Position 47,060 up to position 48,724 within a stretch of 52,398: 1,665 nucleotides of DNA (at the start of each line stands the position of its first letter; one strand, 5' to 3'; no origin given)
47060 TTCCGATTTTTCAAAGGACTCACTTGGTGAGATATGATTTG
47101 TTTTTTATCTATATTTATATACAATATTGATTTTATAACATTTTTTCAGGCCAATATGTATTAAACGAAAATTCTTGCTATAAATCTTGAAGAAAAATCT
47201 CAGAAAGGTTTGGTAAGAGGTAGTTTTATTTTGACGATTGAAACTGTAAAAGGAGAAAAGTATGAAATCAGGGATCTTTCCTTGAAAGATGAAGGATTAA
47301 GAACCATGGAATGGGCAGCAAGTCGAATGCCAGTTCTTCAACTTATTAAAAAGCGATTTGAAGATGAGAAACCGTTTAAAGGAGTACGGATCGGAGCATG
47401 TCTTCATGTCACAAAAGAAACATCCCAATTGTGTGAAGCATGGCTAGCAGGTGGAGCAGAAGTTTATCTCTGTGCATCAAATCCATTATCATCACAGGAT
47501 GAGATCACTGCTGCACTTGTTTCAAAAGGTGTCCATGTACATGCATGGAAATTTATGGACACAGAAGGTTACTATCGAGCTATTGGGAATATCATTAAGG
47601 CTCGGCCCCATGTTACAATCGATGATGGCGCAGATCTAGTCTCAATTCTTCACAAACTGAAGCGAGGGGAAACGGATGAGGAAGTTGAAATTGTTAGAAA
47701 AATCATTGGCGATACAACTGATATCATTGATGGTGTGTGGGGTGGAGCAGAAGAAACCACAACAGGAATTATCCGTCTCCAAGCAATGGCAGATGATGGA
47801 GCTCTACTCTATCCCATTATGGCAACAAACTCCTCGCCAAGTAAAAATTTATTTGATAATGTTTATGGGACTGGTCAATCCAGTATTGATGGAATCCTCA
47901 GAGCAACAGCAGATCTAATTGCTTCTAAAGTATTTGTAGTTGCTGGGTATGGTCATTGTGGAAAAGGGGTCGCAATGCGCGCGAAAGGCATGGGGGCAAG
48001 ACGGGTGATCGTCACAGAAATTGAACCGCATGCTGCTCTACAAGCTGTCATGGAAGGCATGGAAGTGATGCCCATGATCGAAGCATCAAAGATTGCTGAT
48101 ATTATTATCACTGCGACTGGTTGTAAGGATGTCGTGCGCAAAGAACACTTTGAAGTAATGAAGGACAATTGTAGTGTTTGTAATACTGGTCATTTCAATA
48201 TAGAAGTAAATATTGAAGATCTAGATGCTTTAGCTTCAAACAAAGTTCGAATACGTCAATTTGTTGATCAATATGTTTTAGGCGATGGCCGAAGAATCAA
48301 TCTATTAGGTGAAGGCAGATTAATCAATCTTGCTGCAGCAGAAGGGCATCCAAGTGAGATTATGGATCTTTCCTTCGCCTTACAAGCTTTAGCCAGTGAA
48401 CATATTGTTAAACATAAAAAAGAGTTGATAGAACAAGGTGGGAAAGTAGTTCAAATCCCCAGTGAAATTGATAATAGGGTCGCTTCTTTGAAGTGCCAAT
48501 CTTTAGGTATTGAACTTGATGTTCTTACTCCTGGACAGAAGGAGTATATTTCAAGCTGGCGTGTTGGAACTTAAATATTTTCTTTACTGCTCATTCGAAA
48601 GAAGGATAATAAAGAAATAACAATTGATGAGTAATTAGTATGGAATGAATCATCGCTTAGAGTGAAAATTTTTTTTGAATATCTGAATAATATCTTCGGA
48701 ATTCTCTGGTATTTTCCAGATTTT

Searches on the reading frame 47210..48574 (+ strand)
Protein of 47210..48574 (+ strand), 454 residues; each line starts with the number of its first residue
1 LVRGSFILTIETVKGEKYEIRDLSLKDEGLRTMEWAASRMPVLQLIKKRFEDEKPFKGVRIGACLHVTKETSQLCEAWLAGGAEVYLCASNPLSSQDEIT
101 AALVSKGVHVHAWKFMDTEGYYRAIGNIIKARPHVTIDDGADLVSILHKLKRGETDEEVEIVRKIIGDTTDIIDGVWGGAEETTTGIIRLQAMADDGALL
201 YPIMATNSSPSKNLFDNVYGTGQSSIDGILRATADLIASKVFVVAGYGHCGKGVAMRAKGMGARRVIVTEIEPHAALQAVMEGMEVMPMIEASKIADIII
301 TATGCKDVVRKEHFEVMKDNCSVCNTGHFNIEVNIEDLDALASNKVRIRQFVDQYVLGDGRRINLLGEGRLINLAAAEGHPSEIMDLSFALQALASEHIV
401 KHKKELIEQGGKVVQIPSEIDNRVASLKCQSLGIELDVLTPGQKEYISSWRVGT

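Call 49: search_protein_families(library=pfam, proteins=[window:47210-48574:+], max_evalue=0.1)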
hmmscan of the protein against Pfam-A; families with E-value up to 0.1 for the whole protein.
window:47210-48574:+ (454 aa): 5 families
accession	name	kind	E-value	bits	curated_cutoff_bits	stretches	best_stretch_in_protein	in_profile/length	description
PF00670.27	AdoHcyase_NAD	-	2.4e-53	181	27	1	217-378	1-161/162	S-adenosyl-L-homocysteine hydrolase, NAD binding domain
PF05221.23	AdoHcyase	-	8.7e-52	176.5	25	1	17-448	1-286/299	S-adenosyl-L-homocysteine hydrolase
PF02826.25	2-Hacid_dh_C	-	2.5e-07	30.7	25.1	1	237-347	34-147/178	D-isomer specific 2-hydroxyacid dehydrogenase, NAD binding domain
PF07991.19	KARI_N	-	4.3e-05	23.6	20.6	1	237-333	2-101/165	Acetohydroxy acid isomeroreductase, NADPH-binding domain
PF02579.22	Nitro_FeMo-Co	-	0.046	14.5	26.3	0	245-299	36-89/94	Dinitrogenase iron-molybdenum cofactor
